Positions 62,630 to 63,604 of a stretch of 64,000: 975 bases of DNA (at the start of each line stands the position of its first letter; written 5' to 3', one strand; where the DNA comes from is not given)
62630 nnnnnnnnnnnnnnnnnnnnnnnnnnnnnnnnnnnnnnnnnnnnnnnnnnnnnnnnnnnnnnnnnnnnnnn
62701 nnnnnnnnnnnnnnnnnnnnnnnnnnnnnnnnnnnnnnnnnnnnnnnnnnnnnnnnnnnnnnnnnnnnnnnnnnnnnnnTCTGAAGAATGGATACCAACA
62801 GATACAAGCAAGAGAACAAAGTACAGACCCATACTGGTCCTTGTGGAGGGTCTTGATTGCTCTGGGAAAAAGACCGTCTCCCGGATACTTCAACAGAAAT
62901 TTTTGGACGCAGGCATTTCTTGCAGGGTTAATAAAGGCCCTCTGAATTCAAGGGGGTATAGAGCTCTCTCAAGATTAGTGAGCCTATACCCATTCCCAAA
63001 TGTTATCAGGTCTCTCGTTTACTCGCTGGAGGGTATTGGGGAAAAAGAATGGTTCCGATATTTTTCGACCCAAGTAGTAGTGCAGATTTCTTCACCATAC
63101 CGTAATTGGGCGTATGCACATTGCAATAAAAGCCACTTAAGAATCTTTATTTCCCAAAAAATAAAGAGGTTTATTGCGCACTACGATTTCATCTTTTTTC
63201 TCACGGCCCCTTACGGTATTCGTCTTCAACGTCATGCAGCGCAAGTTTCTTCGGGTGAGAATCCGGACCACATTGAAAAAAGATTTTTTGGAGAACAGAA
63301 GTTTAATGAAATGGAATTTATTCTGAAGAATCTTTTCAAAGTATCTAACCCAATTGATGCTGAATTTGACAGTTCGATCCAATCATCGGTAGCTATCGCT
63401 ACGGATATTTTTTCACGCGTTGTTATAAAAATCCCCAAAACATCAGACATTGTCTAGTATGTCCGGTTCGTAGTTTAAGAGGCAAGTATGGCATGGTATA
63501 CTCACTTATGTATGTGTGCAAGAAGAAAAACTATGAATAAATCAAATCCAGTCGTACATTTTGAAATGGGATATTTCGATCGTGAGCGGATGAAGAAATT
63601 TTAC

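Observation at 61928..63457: Glycosyltransferase family 2 domain fused to a thymidylate-kinase-like P-loop domain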

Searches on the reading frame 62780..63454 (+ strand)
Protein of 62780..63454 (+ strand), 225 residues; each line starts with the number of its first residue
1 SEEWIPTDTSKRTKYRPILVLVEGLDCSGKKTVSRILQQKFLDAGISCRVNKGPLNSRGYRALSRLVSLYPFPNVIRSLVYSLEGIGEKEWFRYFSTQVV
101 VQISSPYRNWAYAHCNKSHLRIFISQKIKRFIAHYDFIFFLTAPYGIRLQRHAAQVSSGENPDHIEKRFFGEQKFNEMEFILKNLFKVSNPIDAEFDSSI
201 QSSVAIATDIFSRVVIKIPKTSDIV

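Call 3: search_protein_families(library=pfam, proteins=[window:62810-63454:+], max_evalue=1)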
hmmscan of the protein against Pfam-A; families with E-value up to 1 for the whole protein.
window:62810-63454:+ (215 aa): 5 families
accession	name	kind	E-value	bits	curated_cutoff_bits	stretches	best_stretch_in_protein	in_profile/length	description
PF02223.23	Thymidylate_kin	-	0.0016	18.6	27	1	12-40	1-29/185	Thymidylate kinase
PF13238.12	AAA_18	-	0.011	16.6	29.4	1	10-31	1-22/128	AAA domain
PF01583.26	APS_kinase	-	0.013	15.9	21.1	1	7-43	2-38/152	Adenylylsulphate kinase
PF08433.16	KTI12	-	0.08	12.9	22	1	9-40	3-34/271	Chromatin associated protein KTI12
PF10475.15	Vps54_N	-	0.18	11.5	27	1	153-204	2-51/291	Vacuolar-sorting protein 54, of GARP complex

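Call 4: search_protein_families(library=ncbifam, proteins=[window:62810-63454:+], max_evalue=1)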
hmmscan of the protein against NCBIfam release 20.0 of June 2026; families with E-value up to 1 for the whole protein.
window:62810-63454:+ (215 aa): 4 families
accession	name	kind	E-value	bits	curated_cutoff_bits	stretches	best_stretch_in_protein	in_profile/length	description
TIGR00041.1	DTMP_kinase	equivalog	0.0006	19.6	83.25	1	9-47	6-44/196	dTMP kinase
NF005923.0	PRK07933.1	equivalog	0.016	14.6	193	1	9-40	2-33/213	dTMP kinase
NF005250.0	PRK06761.1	equivalog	0.075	12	270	1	9-39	5-35/282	hypothetical protein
NF005807.0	PRK07667.1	equivalog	0.09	12.3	221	0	8-39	18-49/193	kinase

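Call 6: search_solved_structures(query=window:62780-63454:+, max_evalue=10, show_alignments=3)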
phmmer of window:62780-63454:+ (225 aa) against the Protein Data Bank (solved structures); distinct sequences matched with E-value up to 10: 8.
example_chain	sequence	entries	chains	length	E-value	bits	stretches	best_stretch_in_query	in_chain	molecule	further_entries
7uia_D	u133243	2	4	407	0.34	13.8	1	157-221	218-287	Neurotoxin type E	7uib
7uie_A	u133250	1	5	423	0.36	13.7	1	157-221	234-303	Botulinum neurotoxin E heavy chain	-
7ovw_AAA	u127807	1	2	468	0.41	13.6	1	157-221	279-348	Neurotoxin type E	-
6c93_A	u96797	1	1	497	0.99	12.3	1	116-158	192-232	Cytochrome P450 4B1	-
5t6q_A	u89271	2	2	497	0.99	12.3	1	116-158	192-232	Cytochrome P450 4B1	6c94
1rz3_A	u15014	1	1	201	1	12.3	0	19-49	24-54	hypothetical protein RBSTP0775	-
5uiv_A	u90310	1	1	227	1.4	11.8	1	13-42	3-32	Bifunctional thymidylate/uridylate kinase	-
4rfv_A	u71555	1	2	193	2.1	11.2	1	20-55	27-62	Bifunctional enzyme CysN/CysC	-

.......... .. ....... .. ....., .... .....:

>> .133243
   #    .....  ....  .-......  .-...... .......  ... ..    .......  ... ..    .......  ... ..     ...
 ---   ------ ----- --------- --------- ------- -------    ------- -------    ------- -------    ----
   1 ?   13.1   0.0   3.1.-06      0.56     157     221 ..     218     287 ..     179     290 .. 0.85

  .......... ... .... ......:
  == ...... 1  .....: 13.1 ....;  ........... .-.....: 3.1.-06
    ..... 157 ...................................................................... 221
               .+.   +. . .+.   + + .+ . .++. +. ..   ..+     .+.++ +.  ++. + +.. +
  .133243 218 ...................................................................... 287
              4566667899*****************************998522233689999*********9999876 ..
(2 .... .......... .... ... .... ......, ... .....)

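Call 22: search_solved_structures(query=A2, max_evalue=1, show_alignments=3)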
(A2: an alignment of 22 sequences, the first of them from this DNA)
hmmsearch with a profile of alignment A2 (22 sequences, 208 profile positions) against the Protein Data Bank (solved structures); distinct sequences matched with E-value up to 1: 54.
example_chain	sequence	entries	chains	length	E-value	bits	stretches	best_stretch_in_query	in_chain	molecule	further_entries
1rz3_A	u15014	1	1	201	8.1e-07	31.9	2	8-39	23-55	hypothetical protein RBSTP0775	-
5xb5_A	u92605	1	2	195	0.00021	24.1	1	7-52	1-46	Thymidylate kinase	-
2pbr_A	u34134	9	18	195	0.00024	23.9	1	7-52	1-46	Thymidylate kinase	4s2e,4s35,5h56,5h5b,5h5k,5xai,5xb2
5xbh_A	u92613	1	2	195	0.0011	21.8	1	7-54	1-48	Thymidylate kinase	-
2yof_A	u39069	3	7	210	0.0018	21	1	4-188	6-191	THYMIDYLATE KINASE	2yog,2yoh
2wwf_A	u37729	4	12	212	0.0018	21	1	4-188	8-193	THYMIDILATE KINASE, PUTATIVE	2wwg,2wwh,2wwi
5uiv_A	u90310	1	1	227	0.0032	20.2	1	5-32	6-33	Bifunctional thymidylate/uridylate kinase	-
2p0e_A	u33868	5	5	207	0.0082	18.9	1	4-35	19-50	Nicotinamide riboside kinase 1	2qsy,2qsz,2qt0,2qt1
2qg6_A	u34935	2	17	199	0.012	18.3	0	5-35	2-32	Nicotinamide riboside kinase 1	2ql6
1e9f_A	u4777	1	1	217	0.015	18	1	5-40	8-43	THYMIDYLATE KINASE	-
1e9c_A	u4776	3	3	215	0.021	17.5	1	5-40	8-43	THYMIDYLATE KINASE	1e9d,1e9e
1e2d_A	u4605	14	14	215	0.023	17.4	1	5-40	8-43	THYMIDYLATE KINASE | similar to THYMIDYLATE KINASE (DTMP KINASE) | Similar to deoxythymidylate kinase (thymidylate kinase)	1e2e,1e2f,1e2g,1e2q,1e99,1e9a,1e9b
1e98_A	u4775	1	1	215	0.023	17.4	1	5-40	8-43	THYMIDYLATE KINASE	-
2xx3_A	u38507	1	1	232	0.026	17.2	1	5-40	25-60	THYMIDYLATE KINASE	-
1nmy_A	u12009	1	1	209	0.034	16.9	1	7-40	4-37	similar to THYMIDYLATE KINASE (DTMP KINASE)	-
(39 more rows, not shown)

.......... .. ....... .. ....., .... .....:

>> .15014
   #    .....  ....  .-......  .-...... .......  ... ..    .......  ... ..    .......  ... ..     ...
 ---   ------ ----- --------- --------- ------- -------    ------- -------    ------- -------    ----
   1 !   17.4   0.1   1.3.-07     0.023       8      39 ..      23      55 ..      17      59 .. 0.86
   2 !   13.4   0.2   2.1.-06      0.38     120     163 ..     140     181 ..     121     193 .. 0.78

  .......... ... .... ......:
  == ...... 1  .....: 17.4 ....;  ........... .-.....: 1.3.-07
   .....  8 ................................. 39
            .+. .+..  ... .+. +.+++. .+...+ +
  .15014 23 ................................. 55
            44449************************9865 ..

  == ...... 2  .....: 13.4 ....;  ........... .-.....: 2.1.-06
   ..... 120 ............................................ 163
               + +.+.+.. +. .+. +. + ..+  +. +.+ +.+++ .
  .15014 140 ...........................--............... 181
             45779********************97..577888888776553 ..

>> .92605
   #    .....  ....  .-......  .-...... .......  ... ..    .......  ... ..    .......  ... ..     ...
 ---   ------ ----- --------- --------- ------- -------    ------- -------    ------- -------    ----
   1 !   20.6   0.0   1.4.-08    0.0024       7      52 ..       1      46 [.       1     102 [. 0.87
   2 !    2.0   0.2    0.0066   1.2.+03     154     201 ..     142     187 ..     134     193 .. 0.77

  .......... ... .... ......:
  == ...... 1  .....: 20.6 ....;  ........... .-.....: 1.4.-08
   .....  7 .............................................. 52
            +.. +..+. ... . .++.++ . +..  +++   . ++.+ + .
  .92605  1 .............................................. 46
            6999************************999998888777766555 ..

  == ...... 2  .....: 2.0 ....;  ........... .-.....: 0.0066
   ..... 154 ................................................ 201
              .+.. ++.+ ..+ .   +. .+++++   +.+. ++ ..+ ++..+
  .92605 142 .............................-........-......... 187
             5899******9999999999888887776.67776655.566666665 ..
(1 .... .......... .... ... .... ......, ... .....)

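Call 30: predict_structure(alignment_id=A2)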
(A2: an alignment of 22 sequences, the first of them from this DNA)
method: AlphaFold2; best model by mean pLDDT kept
length: 214 residues; sequences in the alignment: 22
mean_pLDDT: 92.0   pTM: 0.87
mean pLDDT of the five models: 92.0, 90.9, 90.9, 89.3, 88.5
residues with pLDDT >= 90: 164; 70-90: 43; 50-70: 5; < 50: 2
segments of 3 or more residues with pLDDT < 50: none
pLDDT, mean of each block of 10 residues (from residue 1): 85 96 98 96 89 91 90 90 92 94 93 92 96 97 92 86 96 90 98 98 88 49
secondary structure, 60 per line:
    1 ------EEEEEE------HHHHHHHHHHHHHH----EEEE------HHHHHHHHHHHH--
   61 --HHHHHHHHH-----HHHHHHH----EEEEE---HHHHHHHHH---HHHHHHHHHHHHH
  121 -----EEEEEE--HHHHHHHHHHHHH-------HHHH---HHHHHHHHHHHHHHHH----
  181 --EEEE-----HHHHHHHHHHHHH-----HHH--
elements in order: E7-12 H19-32 E37-40 H47-58 H63-71 H77-83 E88-92 H96-104 H108-120 E126-131 H134-146 H154-157 H161-176 E183-186 H192-204

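Call 33: fold_search(model_id=the predicted structure, library=pdb)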
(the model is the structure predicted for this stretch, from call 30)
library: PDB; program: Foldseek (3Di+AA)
matches with E <= 10: 1723; with E <= 0.001: 384
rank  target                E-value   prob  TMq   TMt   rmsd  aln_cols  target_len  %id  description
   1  2plr_A                1.9e-07  1.00  0.61  0.62   5.9       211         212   17  Crystal structure of dTMP kinase (st1543) from Sulfolobus Tokodaii Strain7 (released 2008-04-22)
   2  5h70_B                2.5e-07  1.00  0.60  0.62   6.1       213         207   15  Crystal structure of ADP bound dTMP kinase (st1543) from Sulfolobus Tokodaii Strain7 (released 2016-12-07)
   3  1nn5                  2.6e-07  1.00  0.62  0.64   5.3       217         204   16  Crystal structure of human thymidylate kinase with d4TMP + AppNHp (released 2003-03-18)
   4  5x7j_A                3.0e-07  1.00  0.65  0.73   3.8       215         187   16  Crystal structure of thymidylate kinase from thermus thermophilus HB8 (released 2018-03-07)
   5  5x7j_B                4.0e-07  1.00  0.67  0.72   4.0       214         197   16  Crystal structure of thymidylate kinase from thermus thermophilus HB8 (released 2018-03-07)
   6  6pwz_E                4.6e-07  1.00  0.41  0.41  10.6       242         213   12  Crystal structure of human uridine-cytidine kinase 2 complexed with 2'-azidocytidine (released 2020-07-29)
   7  2pbr_A                4.8e-07  1.00  0.59  0.63   5.0       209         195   16  Crystal structure of thymidylate kinase (aq_969) from Aquifex Aeolicus VF5 (released 2007-10-02)
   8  5x98_B                6.6e-07  1.00  0.60  0.67   4.6       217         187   16  Y162F mutant of thermus thermophilus HB8 thymidylate kinase (released 2018-03-14)
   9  4nzy_A                6.6e-07  1.00  0.62  0.64   5.4       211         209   15  Crystal structure (type-2) of dTMP kinase (st1543) from Sulfolobus Tokodaii Strain7 (released 2014-12-24)
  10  4rzx_A                6.6e-07  1.00  0.61  0.63   5.8       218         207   16  Crystal structure (type-3) of dTMP kinase (st1543) from Sulfolobus Tokodaii Strain7 (released 2015-12-30)
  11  5x8a_B                7.4e-07  1.00  0.63  0.70   4.4       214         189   16  Crystal structure of ATP bound thymidylate kinase from thermus thermophilus HB8 (released 2018-03-14)
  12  4s2e_A                8.9e-07  1.00  0.65  0.71   4.3       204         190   17  Phosphate ion bound Crystal structure of thymidylate kinase (aq_969) from Aquifex Aeolicus VF5 (released 2016-01-20)
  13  5xt8_B                9.5e-07  1.00  0.65  0.72   4.0       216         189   16  Magnesium bound apo structure of thymidylate kinase (form I) from Thermus thermophilus HB8 (released 2018-04-18)
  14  1e2g                  9.5e-07  1.00  0.65  0.67   4.5       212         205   16  Human thymidylate kinase complexed with ADP, TDP and a magnesium-ion (released 2001-05-17)
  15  4s2e_B                1.1e-06  1.00  0.59  0.64   5.0       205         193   16  Phosphate ion bound Crystal structure of thymidylate kinase (aq_969) from Aquifex Aeolicus VF5 (released 2016-01-20)
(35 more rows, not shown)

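Call 42: search_solved_structures(query=A2, max_evalue=0.002, show_alignments=5)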
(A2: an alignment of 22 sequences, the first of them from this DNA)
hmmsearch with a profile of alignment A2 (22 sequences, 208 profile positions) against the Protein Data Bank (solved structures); distinct sequences matched with E-value up to 0.002: 6.
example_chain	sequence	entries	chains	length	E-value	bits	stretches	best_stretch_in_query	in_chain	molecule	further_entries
1rz3_A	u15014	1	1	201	8.1e-07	31.9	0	8-39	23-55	hypothetical protein RBSTP0775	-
5xb5_A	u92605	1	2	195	0.00021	24.1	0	7-52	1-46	Thymidylate kinase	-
2pbr_A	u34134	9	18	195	0.00024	23.9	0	7-52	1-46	Thymidylate kinase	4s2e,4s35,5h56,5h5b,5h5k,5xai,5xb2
5xbh_A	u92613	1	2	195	0.0011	21.8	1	7-54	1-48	Thymidylate kinase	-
2yof_A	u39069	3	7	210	0.0018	21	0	4-188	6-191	THYMIDYLATE KINASE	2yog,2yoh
2wwf_A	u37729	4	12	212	0.0018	21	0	4-188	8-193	THYMIDILATE KINASE, PUTATIVE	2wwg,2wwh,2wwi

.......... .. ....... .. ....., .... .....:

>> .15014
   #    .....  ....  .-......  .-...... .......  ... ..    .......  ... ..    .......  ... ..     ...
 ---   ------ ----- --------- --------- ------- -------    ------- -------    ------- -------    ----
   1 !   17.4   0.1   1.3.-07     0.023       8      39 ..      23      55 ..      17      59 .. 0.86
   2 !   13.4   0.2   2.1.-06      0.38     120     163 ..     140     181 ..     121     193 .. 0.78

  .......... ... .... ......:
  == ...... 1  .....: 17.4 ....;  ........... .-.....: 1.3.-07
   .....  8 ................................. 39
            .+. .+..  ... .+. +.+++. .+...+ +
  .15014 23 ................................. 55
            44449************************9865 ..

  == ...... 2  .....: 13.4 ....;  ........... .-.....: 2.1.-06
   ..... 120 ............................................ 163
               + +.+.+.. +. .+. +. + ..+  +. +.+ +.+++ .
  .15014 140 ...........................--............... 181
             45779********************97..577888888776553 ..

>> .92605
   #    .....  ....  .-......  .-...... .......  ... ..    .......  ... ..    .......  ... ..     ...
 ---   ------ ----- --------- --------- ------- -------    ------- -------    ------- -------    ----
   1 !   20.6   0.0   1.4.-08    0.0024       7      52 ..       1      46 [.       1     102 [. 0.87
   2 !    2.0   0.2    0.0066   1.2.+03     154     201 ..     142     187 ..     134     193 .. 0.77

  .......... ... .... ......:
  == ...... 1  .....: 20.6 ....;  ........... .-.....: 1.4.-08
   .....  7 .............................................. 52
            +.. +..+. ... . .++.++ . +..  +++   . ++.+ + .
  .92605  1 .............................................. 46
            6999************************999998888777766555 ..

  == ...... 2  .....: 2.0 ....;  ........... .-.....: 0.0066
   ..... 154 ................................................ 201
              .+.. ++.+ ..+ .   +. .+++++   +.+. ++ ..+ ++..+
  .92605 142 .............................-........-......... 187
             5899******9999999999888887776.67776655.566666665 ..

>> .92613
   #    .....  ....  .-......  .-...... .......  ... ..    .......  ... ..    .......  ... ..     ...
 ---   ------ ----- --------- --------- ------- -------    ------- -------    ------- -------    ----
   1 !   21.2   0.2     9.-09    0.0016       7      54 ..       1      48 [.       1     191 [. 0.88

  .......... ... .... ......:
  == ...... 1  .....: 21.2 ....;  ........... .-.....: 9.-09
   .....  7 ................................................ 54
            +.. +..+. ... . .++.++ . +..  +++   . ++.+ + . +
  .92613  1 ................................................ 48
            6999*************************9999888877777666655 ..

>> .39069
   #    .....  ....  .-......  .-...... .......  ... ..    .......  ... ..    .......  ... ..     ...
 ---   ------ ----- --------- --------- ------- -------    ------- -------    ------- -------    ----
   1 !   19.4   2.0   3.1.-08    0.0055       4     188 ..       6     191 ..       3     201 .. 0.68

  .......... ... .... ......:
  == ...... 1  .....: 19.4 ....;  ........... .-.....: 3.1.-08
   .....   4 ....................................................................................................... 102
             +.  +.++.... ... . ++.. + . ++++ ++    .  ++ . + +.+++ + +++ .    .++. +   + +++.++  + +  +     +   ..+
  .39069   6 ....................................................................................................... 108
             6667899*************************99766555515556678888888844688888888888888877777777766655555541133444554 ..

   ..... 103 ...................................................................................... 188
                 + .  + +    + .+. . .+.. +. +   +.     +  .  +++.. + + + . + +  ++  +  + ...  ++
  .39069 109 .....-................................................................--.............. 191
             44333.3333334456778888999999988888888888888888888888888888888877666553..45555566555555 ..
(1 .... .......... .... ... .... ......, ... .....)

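Call 51: search_protein_representatives(alignment_id=A2)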
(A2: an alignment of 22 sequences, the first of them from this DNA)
Query: 22 sequences, 208 profile positions. Proteins with E-value up to 0.001 (for the whole library): 194; up to 1e-10: 60; up to 1e-30: 18. The best 150 are listed.
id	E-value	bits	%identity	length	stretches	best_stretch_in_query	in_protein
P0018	2.8e-89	314.4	-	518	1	4-203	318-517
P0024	3.2e-85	301.2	-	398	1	2-200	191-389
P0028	3.6e-84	297.7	-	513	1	2-207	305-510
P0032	3.5e-82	291.3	-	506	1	2-206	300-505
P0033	4.0e-81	287.8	-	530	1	3-207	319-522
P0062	2.7e-79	281.8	-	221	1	2-206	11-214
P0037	1.0e-76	273.4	-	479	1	1-205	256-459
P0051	9.7e-75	266.9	-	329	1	4-204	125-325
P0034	2.4e-73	262.4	-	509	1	3-205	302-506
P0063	1.5e-72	259.8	-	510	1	1-206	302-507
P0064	3.6e-65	235.7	-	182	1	26-204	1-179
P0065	3.8e-65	235.6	-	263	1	1-204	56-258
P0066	1.6e-54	200.9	-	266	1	2-206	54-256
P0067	9.3e-44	165.7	-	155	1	63-206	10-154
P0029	4.2e-43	163.6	-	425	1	1-109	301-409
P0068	1.3e-40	155.5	-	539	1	8-206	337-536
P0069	1.6e-35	138.9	-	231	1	4-204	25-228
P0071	1.4e-30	122.7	-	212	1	5-206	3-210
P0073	4.7e-30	121.0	-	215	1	7-206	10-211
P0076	1.5e-27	112.8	-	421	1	8-205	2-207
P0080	3.6e-26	108.3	-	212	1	10-206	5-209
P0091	8.5e-20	87.5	-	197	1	7-206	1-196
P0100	3.1e-16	75.8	-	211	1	7-206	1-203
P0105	9.6e-12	61.2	-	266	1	4-207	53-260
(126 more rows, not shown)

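Call 52: search_protein_families(library=pfam, proteins=[P0062, P0068, P0069, P0071, P0073, P0076, P0080, P0091, P0100, P0105], max_evalue=0.1)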
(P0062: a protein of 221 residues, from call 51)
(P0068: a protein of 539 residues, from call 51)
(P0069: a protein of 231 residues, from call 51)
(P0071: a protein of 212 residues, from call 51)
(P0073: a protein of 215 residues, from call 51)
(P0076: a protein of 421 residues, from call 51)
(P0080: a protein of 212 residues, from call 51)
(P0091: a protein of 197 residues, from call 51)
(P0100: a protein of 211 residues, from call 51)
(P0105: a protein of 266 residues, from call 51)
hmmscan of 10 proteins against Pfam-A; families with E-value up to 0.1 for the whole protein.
P0062 (221 aa): 3 families
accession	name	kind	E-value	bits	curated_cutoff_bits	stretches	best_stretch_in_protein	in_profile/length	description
PF02223.23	Thymidylate_kin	-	0.0018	18.5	27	1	20-155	1-140/185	Thymidylate kinase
PF01583.26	APS_kinase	-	0.02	15.4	21.1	1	15-48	2-35/152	Adenylylsulphate kinase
PF07755.17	DUF1611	-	0.075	12.9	25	1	15-48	12-46/201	Domain of unknown function (DUF1611_C) P-loop domain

P0068 (539 aa): 5 families
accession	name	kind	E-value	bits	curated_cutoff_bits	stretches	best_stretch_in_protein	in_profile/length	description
PF00535.33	Glycos_transf_2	-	9.5e-07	29.3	23.3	1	6-144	2-129/168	Glycosyl transferase family 2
PF01583.26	APS_kinase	-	0.0013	19.2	21.1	1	337-373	4-40/152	Adenylylsulphate kinase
PF02223.23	Thymidylate_kin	-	0.0086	16.2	27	1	340-365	1-26/185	Thymidylate kinase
PF02224.24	Cytidylate_kin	-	0.067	13.3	26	0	342-367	5-30/211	Cytidylate kinase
PF13506.12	Glyco_transf_21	-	0.071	13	21.7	0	90-119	28-57/174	Glycosyl transferase family 21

P0069 (231 aa): 5 families
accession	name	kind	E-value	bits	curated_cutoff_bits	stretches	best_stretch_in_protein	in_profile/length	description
PF08433.16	KTI12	-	2.1e-05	24.6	22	1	29-67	3-41/271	Chromatin associated protein KTI12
PF13238.12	AAA_18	-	0.0015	19.4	29.4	0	30-58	1-28/128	AAA domain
PF01583.26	APS_kinase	-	0.0041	17.6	21.1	1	28-67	3-42/152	Adenylylsulphate kinase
PF02223.23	Thymidylate_kin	-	0.0046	17.1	27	1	32-60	1-32/185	Thymidylate kinase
PF07755.17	DUF1611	-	0.052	13.4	25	1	26-59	11-45/201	Domain of unknown function (DUF1611_C) P-loop domain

P0071 (212 aa): 1 family
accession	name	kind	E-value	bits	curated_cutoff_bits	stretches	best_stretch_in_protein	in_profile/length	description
PF02223.23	Thymidylate_kin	-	0.068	13.3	27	1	9-39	1-31/185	Thymidylate kinase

P0073 (215 aa): 4 families
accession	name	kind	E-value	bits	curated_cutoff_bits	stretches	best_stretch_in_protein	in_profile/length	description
PF02223.23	Thymidylate_kin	-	8.4e-07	29.3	27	1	14-194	1-176/185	Thymidylate kinase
PF01583.26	APS_kinase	-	0.011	16.2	21.1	1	13-43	6-36/152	Adenylylsulphate kinase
PF13207.12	AAA_17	-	0.02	15.6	27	0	16-163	2-133/136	AAA domain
PF06148.17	COG2_N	-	0.056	14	24.3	1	173-212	12-50/75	COG2 N-terminal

P0076 (421 aa): 3 families
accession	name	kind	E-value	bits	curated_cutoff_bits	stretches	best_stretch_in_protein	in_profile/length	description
PF02223.23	Thymidylate_kin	-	0.0088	16.2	27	1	5-164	1-157/185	Thymidylate kinase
PF13395.12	HNH_4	-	0.02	15.3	22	1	322-352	7-36/54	HNH endonuclease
PF05100.17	Phage_tail_L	-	0.047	13.5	25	1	110-166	143-197/206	Phage minor tail protein L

P0080 (212 aa): 1 family
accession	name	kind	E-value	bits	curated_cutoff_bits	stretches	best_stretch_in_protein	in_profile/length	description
PF02223.23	Thymidylate_kin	-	0.033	14.3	27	1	6-31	1-26/185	Thymidylate kinase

P0091 (197 aa): 1 family
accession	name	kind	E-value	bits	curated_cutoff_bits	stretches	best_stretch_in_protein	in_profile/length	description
PF02223.23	Thymidylate_kin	-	3.6e-10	40.3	27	1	82-180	82-177/185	Thymidylate kinase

P0100 (211 aa): 3 families
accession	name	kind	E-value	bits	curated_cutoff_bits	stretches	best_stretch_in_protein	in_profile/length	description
PF02223.23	Thymidylate_kin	-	3.5e-12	46.8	27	1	5-196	1-185/185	Thymidylate kinase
PF01583.26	APS_kinase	-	0.0027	18.2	21.1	1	2-48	4-50/152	Adenylylsulphate kinase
PF16677.11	GP3_package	-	0.01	16.4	29.4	1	132-195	11-74/105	DNA-packaging protein gp3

P0105 (266 aa): 12 families
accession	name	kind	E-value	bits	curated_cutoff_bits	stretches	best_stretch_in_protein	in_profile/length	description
PF02224.24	Cytidylate_kin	-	5e-08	33.4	26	1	175-257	129-210/211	Cytidylate kinase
PF02223.23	Thymidylate_kin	-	4.5e-06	26.9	27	1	60-206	1-149/185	Thymidylate kinase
PF13238.12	AAA_18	-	0.00041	21.2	29.4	1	58-207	1-125/128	AAA domain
PF01712.25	dNK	-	0.00059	20.1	27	0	169-252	116-194/203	Deoxynucleoside kinase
PF03205.20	MobB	-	0.004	17.5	26.6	1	59-92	3-36/133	Molybdopterin guanine dinucleotide synthesis protein B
PF08433.16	KTI12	-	0.0044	17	22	1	57-94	3-40/271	Chromatin associated protein KTI12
PF13671.12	AAA_33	-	0.034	14.9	27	0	57-80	1-24/143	AAA domain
PF01637.24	ATPase_2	-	0.043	14.1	33.2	0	54-91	19-56/225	ATPase domain predominantly from Archaea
PF13207.12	AAA_17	-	0.055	14.2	27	0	175-204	101-129/136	AAA domain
PF24883.2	NPHP3_N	-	0.06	14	24.8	0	51-88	18-55/164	Nephrocystin 3, N-terminal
PF00025.27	Arf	-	0.075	13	22.3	0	53-78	12-37/174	ADP-ribosylation factor family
PF03976.20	PPK2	-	0.093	12.7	22.3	0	55-87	31-63/229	Polyphosphate kinase 2 (PPK2)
